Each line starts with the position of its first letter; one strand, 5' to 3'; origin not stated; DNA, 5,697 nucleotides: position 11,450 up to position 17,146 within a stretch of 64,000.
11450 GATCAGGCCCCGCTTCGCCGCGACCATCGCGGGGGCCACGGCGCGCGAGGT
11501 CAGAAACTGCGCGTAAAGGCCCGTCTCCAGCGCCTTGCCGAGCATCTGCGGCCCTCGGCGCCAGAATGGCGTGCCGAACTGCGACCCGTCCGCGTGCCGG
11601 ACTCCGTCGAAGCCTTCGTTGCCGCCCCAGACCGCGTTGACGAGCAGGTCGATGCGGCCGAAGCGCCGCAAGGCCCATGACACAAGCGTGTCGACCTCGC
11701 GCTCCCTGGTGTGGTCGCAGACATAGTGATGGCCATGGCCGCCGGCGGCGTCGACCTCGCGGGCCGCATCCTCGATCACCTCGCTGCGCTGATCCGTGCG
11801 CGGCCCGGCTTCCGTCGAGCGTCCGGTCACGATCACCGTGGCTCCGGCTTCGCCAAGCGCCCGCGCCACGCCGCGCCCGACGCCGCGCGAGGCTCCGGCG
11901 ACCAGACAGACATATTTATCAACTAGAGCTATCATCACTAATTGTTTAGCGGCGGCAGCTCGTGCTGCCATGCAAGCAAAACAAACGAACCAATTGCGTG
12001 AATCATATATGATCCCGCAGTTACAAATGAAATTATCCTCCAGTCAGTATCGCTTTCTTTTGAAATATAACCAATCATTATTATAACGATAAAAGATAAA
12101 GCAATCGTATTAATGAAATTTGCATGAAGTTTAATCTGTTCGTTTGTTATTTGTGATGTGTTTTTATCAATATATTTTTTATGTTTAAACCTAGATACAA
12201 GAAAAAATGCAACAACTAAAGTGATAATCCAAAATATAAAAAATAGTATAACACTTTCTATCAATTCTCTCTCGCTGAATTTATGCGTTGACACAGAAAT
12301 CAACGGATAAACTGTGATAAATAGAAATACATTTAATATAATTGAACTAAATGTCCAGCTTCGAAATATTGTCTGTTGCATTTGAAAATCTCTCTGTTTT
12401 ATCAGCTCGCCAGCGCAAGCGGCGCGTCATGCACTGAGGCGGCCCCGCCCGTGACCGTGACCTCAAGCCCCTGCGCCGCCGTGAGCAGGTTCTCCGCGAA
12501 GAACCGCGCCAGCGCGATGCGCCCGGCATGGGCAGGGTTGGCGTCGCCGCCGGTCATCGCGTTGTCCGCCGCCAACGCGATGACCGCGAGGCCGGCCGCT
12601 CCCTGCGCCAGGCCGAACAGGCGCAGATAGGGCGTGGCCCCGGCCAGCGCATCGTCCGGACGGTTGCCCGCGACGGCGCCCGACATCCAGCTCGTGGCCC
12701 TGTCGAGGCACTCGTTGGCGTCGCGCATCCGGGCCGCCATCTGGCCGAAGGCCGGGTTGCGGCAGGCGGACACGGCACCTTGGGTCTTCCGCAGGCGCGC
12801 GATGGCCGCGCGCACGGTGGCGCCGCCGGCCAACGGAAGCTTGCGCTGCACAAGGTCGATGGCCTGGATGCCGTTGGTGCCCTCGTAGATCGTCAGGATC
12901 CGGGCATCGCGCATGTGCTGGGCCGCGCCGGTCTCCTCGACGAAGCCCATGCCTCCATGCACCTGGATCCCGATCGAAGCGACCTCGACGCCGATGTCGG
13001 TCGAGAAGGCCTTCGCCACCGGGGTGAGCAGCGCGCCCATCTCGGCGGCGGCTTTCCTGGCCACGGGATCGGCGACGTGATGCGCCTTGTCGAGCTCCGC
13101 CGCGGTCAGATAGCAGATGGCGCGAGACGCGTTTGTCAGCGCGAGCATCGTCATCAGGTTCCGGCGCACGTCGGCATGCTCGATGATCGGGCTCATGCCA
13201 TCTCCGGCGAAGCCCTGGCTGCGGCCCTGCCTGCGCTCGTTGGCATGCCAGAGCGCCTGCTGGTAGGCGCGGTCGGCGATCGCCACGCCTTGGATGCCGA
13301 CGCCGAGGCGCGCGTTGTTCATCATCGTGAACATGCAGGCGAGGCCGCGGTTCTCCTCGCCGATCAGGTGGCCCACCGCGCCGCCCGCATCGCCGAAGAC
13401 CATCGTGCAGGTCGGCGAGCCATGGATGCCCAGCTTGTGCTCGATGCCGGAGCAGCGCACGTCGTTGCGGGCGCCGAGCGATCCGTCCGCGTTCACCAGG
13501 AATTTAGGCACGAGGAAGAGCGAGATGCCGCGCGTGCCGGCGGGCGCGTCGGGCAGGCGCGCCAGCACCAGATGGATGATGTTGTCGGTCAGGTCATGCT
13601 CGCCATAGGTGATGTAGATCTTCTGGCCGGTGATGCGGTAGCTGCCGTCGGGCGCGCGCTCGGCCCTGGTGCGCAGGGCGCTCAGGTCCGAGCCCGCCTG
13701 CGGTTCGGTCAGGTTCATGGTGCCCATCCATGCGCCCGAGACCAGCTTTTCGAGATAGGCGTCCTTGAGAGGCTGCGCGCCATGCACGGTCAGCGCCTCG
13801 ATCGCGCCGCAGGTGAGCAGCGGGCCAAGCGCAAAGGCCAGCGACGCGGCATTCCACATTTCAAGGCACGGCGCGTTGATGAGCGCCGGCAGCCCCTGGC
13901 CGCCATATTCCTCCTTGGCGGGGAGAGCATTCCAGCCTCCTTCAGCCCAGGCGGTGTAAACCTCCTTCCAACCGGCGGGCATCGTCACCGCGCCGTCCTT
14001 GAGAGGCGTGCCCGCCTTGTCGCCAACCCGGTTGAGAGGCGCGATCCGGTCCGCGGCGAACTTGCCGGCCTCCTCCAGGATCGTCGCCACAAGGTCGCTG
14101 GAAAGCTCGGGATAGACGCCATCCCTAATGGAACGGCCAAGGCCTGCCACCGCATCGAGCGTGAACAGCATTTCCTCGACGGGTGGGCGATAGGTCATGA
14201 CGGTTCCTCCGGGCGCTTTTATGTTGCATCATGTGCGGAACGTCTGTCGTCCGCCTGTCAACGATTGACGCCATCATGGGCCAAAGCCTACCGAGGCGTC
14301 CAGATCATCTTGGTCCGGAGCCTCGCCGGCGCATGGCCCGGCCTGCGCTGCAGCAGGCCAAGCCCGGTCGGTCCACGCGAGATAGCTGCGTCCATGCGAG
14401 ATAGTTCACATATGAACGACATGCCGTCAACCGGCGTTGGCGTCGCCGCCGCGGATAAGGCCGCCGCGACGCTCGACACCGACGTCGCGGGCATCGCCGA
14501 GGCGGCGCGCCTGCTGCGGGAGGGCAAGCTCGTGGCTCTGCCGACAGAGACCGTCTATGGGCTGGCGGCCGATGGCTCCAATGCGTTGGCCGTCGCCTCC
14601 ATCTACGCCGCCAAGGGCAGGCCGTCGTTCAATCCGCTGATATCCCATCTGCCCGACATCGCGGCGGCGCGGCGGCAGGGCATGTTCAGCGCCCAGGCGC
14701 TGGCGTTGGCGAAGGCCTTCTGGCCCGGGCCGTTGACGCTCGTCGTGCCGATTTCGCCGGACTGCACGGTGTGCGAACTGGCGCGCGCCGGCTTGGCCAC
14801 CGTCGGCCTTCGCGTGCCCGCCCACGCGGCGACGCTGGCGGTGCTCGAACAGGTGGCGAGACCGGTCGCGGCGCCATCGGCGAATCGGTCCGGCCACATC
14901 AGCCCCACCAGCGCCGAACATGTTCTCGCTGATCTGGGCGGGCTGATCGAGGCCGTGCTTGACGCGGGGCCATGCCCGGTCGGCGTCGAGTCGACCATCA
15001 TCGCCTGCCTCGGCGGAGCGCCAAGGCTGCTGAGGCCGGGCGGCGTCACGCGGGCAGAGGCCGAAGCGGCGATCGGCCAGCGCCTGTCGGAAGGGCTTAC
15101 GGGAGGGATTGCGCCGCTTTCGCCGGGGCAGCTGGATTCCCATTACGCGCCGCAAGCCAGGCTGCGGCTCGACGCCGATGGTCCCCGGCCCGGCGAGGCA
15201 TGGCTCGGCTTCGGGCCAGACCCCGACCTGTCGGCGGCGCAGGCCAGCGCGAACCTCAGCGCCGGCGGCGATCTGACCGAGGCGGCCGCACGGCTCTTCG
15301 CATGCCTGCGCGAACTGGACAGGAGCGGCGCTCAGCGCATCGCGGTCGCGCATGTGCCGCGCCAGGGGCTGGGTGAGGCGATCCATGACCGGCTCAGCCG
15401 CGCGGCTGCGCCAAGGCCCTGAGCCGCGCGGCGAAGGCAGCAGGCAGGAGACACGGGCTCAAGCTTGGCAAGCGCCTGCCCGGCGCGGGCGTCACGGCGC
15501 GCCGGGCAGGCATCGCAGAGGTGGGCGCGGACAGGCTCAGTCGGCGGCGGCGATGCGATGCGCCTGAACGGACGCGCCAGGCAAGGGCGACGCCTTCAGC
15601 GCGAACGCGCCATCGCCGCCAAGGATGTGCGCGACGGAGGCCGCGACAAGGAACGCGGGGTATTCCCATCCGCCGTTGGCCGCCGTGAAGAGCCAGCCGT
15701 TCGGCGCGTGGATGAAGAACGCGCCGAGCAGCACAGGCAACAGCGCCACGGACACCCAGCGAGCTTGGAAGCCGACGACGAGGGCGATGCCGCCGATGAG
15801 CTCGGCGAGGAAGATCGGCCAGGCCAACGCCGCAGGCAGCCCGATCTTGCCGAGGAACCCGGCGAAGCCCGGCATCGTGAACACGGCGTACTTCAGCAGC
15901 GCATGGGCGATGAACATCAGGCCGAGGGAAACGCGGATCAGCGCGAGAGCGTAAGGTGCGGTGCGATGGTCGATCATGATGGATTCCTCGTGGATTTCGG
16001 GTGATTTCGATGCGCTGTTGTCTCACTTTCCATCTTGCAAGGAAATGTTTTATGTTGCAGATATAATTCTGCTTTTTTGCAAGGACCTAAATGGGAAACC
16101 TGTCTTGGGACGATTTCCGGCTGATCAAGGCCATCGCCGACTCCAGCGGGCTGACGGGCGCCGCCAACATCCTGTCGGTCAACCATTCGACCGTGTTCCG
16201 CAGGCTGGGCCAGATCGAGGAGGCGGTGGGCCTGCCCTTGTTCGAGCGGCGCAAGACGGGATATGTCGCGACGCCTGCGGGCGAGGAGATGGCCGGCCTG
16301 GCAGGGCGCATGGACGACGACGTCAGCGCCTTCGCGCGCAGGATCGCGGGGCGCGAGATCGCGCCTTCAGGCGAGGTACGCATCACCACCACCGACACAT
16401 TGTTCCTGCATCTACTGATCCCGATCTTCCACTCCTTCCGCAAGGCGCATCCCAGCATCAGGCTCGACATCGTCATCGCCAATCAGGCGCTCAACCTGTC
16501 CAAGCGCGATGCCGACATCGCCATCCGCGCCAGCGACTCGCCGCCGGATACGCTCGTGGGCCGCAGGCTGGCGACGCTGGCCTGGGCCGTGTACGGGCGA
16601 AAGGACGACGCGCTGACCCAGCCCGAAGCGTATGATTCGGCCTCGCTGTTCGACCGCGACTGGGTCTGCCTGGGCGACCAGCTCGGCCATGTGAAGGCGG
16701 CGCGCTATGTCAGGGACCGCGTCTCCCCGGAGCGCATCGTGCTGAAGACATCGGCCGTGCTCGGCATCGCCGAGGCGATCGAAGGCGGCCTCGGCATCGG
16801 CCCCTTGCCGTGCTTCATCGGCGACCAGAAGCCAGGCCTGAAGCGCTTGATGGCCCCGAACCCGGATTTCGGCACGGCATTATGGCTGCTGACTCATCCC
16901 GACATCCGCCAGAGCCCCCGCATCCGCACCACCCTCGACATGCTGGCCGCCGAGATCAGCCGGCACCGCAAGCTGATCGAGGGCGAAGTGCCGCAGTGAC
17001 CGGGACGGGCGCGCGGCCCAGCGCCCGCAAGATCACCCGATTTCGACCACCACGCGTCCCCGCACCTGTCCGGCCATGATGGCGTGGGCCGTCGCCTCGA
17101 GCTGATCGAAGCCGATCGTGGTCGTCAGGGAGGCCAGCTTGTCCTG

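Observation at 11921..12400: About 27% GC orphan membrane-protein gene spliced precisely into a >70% GC operon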

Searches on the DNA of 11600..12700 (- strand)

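Call 43: search_rna_families(source=window, start=11600, end=12700, threshold=evalue, max_evalue=1)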
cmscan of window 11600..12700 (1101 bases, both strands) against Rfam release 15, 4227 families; matches with E-value up to 1: 0.
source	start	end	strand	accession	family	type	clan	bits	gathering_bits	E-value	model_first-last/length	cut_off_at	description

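Call 45: search_dna_similar(query=window:11912-12401:-, collection=plasmids, mode=distant, max_evalue=1)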
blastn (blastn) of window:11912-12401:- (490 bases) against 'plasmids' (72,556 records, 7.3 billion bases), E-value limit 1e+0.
Records with a match: 8; places in all: 8; records where one place covers at least 80% of the query: 0.
Best place of each record, by identity: >=99% 1; 95-99% 1; 90-95% 1; 80-90% 5.
By first word of the organism name: Chryseobacterium 2; Thermoanaerobacterium 2; Peptoclostridium 1; Arcobacter 1; Emticicia 1; Enterococcus 1.
By predicted mobility (MOB-suite, as given by PLSDB): non-mobilizable 5; mobilizable 2; conjugative 1.
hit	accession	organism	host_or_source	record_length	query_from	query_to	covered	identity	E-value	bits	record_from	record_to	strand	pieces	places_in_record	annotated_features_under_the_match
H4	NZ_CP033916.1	Chryseobacterium shandongense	Zimmer water bag,Zimmer water bag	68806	334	378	9%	82.2%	5e-1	43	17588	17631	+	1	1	DUF5712 family protein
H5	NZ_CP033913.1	Chryseobacterium shandongense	Homo sapiens,CEREBRAL SPINAL FLUID ...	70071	334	378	9%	82.2%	5e-1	43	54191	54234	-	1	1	DUF5712 family protein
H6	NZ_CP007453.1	Peptoclostridium acidaminophilum DSM 3953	black mud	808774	151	193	9%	84.4%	5e-1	44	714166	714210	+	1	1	none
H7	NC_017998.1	Thermoanaerobacterium saccharolyticum JW/SL-YS485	-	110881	53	90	8%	86.8%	4e-2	47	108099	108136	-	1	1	TraM recognition domain-containing protein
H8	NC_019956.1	Thermoanaerobacterium thermosaccharolyticum M0795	-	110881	53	90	8%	86.8%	4e-2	47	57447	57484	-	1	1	TraM recognition domain-containing protein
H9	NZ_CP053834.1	Arcobacter cloacae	cell culture,Sewage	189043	286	317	7%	90.9%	5e-1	44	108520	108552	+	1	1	hypothetical protein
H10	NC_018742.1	Emticicia oligotrophica DSM 17448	warm spring water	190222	216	241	5%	96.2%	5e-1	44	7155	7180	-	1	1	porV: type IX secretion system outer membrane channel protein PorV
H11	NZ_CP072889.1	Enterococcus raffinosus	stream/river surface water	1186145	215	237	5%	100.0%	5e-1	43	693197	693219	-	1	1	record has no annotation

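Call 46: search_dna_similar(query=window:11912-12401:-, collection=phages, mode=distant, max_evalue=1)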
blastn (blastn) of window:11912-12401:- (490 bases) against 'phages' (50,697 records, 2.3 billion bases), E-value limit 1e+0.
Records with a match: 21; places in all: 21; records where one place covers at least 80% of the query: 0.
Best place of each record, by identity: 90-95% 17; 80-90% 3; 60-80% 1.
By first word of the organism name: Leuconostoc 16; Capybara 1; Altiarchaeum 1; Nostoc 1; Clostridium 1; Liquorilactobacillus 1.
By host as written in the record: Leuconostoc mesenteroides LN05 6; Leuconostoc mesenteroides LN25 2; Leuconostoc mesenteroides subsp. mesenteroides D6a 2; Leuconostoc mesenteroides subsp. mesenteroides D4b 2; Hydrochoerus hydrochaeris 1; - 1; Nostoc sp. PCC7210 1; Clostridium_AQ innocuum DA664 1; and 5 more.
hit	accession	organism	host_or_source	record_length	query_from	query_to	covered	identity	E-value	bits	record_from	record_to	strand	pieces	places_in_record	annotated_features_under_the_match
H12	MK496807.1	Capybara microvirus Cap3_SP_535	Hydrochoerus hydrochaeris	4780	224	272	10%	79.6%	5e-1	41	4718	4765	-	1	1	none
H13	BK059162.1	Altiarchaeum virus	groundwater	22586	192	233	9%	82.2%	5e-1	42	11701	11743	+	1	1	hp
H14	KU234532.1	Nostoc phage N1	Nostoc sp. PCC7210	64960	305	344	8%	82.5%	5e-1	42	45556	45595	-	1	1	hypothetical protein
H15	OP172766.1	Clostridium phage CI644P1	Clostridium_AQ innocuum DA664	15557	214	247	7%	88.2%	5e-1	41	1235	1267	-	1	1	hypothetical protein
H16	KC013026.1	Leuconostoc phage LN25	Leuconostoc mesenteroides LN25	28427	189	218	6%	90.6%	1e-1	43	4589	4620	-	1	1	putative DNA polymerase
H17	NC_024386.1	Leuconostoc phage LN25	Leuconostoc mesenteroides LN25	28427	189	218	6%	90.6%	1e-1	43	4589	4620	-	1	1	DNA polymerase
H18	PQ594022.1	Leuconostoc phage vL_291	Leuconostoc sp.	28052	189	217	6%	90.3%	5e-1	41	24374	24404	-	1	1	DNA polymerase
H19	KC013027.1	Leuconostoc phage LN34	Leuconostoc mesenteroides LN05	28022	189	217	6%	90.3%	5e-1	41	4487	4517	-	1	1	putative DNA polymerase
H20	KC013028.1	Leuconostoc phage phiLNTR2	Leuconostoc mesenteroides LN05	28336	189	217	6%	90.3%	5e-1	41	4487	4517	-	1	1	putative DNA polymerase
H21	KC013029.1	Leuconostoc phage phiLNTR3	Leuconostoc mesenteroides LN05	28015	189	217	6%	90.3%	5e-1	41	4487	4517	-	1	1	putative DNA polymerase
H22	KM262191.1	Leuconostoc phage Ln-8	Leuconostoc mesenteroides subsp. ...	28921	189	217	6%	90.3%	5e-1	41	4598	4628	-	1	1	DNA polymerase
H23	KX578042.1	Leuconostoc phage Ln-7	Leuconostoc mesenteroides subsp. ...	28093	189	217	6%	90.3%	5e-1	41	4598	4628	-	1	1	DNA polymerase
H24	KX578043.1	Leuconostoc phage CHB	Leuconostoc mesenteroides subsp. ...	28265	189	217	6%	90.3%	5e-1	41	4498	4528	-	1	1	DNA polymerase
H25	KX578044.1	Leuconostoc phage CHA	Leuconostoc mesenteroides subsp. ...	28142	189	217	6%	90.3%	5e-1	41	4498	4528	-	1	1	DNA polymerase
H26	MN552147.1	Leuconostoc phage P974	Leuconostoc mesenteroides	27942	189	217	6%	90.3%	5e-1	41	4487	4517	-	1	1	DNA polymerase B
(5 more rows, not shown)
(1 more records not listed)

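Call 65: search_dna_similar(query=window:11912-12401:-, collection=ecoli_genomes, mode=distant, max_evalue=0.01, max_rows=5)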
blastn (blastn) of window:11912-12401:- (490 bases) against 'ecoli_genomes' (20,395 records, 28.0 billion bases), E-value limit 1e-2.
No match.

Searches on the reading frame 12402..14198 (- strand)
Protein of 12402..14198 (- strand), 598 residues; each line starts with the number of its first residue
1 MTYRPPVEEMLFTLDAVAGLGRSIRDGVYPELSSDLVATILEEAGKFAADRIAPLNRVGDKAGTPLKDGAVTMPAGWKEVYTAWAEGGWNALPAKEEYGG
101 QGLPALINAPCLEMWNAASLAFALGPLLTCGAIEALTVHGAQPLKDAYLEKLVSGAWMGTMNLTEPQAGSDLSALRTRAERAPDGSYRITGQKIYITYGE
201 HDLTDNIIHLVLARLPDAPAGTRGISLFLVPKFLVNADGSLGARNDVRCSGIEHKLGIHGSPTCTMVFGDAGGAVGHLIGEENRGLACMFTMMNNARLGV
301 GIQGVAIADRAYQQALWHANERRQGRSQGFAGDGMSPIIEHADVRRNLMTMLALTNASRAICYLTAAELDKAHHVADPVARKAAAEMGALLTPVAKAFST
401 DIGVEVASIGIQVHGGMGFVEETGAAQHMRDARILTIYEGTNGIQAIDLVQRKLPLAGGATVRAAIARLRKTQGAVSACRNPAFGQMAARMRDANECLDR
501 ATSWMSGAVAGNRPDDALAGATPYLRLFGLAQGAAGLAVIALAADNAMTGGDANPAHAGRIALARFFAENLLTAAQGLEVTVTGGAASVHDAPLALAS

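Call 4: search_protein_families(library=pfam, proteins=[window:12402-14198:-], max_evalue=1)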
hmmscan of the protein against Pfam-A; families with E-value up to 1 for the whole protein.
window:12402-14198:- (598 aa): 6 families
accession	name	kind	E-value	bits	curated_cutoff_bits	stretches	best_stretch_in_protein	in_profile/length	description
PF00441.29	Acyl-CoA_dh_1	-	3.9e-24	85.9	22.4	1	283-452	1-148/150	Acyl-CoA dehydrogenase, C-terminal domain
PF12806.12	Acyl-CoA_dh_C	-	1.6e-20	73.9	30.3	1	479-592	9-123/124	Acetyl-CoA dehydrogenase C-terminal like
PF02770.24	Acyl-CoA_dh_M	-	6.3e-14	52.4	33.3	1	161-270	2-96/97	Acyl-CoA dehydrogenase, middle domain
PF02771.21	Acyl-CoA_dh_N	-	2.7e-10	41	22.9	1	40-155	7-112/113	Acyl-CoA dehydrogenase, N-terminal domain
PF22924.1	ACOX_C_alpha1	-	3.4e-07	30.7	27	1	293-444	4-159/169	Acyl-CoA oxidase, C-alpha1 domain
PF08028.16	Acyl-CoA_dh_2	-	0.00083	20.1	22.7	1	299-442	2-133/134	Acyl-CoA dehydrogenase, C-terminal domain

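Call 21: find_encoding_contigs(protein=window:12405-14198:-, flank=3000)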
Protein window:12405-14198:- (598 aa): no gene with exactly this product is on record in the collection.

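Call 29: search_protein_families(library=ncbifam, proteins=[window:12405-14198:-], max_evalue=0.1)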
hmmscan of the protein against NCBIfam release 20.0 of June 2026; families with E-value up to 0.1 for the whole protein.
window:12405-14198:- (598 aa): 17 families
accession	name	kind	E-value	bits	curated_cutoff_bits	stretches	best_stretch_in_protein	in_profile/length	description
NF042972.1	AcrlCoAredClosAcrC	equivalog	4.9e-43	147.3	640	1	78-447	39-370/378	acryloyl-CoA reductase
NF058590.1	AcCoDHFadEBacil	equivalog_domain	6.1e-36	124.1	600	1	94-446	72-403/586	acyl-CoA dehydrogenase FadE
NF042439.1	SulpropCoADesulf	equivalog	4.8e-30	104.5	600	1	92-446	41-363/379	3-sulfinopropanoyl-CoA desulfinase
NF043006.1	CyhCrbnylCoADH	equivalog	2.2e-29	102.6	650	1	79-447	39-369/380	cyclohexane-1-carbonyl-CoA dehydrogenase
NF008594.0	PRK11561.1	equivalog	3.8e-27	94.8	545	1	148-500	165-483/540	isovaleryl-CoA dehydrogenase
NF045552.1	GlutCoADH_Des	equivalog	1.4e-26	93.6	470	1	43-444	15-370/387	glutaryl-CoA dehydrogenase Acd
NF053553.1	prodigi_MBC_PigA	equivalog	7.8e-26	91.1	500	1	79-455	40-380/381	prodigiosin MBC biosynthesis dehydrogenase PigA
NF045652.1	ProlPCPDhRedW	equivalog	4e-25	88.4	650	1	93-448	49-368/376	L-prolyl-[peptidyl-carrier protein] dehydrogenase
TIGR03207.1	cyc_hxne_CoA_dh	equivalog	3.8e-22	78.5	575.35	1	33-446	2-364/372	cyclohexanecarboxyl-CoA dehydrogenase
NF008997.0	PRK12341.1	equivalog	1.6e-21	76.8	537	1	78-444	40-367/382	acyl-CoA dehydrogenase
NF002885.1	PRK03354.1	equivalog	5.9e-11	42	540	1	131-448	91-368/378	crotonobetainyl-CoA dehydrogenase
TIGR04022.1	sulfur_SfnB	equivalog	7.6e-10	38.2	430.9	2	82-197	40-152/391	SfnB family sulfur acquisition oxidoreductase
TIGR03204.1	pimC_large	equivalog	7.9e-10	38.2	623.85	1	81-306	46-253/395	pimeloyl-CoA dehydrogenase large subunit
NF052270.1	Staph_DH_FadE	equivalog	1.3e-09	37.4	600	2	136-197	117-178/400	acyl-CoA dehydrogenase FadE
NF007000.1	PRK09463.1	subfamily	1e-06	27.4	600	1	79-177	77-177/726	acyl-CoA dehydrogenase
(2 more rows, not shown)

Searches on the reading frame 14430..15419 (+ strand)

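Call 63: search_protein_families(library=pfam, proteins=[window:14430-15419:+], max_evalue=0.00001)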
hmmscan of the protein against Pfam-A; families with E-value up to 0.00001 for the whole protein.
window:14430-15419:+ (330 aa): 2 families
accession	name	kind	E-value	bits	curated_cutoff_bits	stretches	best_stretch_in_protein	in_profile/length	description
PF01300.24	Sua5_yciO_yrdC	-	3.2e-51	173.8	25.1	1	28-204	2-178/178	Telomere recombination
PF03481.19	Sua5_C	-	1.6e-21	77.7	22.9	1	206-327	1-136/136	Threonylcarbamoyl-AMP synthase, C-terminal domain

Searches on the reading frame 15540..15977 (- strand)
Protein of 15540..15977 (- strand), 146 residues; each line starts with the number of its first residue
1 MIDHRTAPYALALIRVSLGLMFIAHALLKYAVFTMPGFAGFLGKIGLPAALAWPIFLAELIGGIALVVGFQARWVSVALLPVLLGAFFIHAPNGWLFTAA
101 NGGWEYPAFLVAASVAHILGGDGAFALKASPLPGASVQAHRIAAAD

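Call 63: search_protein_families(library=pfam, proteins=[window:15540-15977:-], max_evalue=0.00001)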
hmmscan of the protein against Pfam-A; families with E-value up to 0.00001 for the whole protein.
window:15540-15977:- (146 aa): 1 family
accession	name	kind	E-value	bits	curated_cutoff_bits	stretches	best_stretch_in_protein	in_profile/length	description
PF07681.17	DoxX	-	5.8e-14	52.9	23.6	1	11-90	2-83/85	DoxX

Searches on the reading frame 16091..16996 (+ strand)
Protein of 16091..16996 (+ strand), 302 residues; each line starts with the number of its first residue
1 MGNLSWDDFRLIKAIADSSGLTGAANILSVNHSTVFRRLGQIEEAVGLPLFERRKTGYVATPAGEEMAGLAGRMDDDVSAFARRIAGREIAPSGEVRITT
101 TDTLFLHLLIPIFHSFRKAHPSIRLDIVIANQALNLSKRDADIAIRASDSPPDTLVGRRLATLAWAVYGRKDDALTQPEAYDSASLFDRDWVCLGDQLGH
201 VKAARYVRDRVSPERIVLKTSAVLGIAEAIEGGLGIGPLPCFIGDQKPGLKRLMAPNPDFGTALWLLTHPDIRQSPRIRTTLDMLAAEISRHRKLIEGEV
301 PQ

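Call 63: search_protein_families(library=pfam, proteins=[window:16091-16996:+], max_evalue=0.00001)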
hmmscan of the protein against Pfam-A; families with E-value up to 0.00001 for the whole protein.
window:16091-16996:+ (302 aa): 2 families
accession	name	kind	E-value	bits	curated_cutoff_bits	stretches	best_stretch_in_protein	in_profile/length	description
PF03466.25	LysR_substrate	-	1.2e-26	93.9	28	1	92-288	4-207/209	LysR substrate binding domain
PF00126.33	HTH_1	-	7e-13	48.8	26.6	1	6-65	1-60/60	Bacterial regulatory helix-turn-helix protein, lysR family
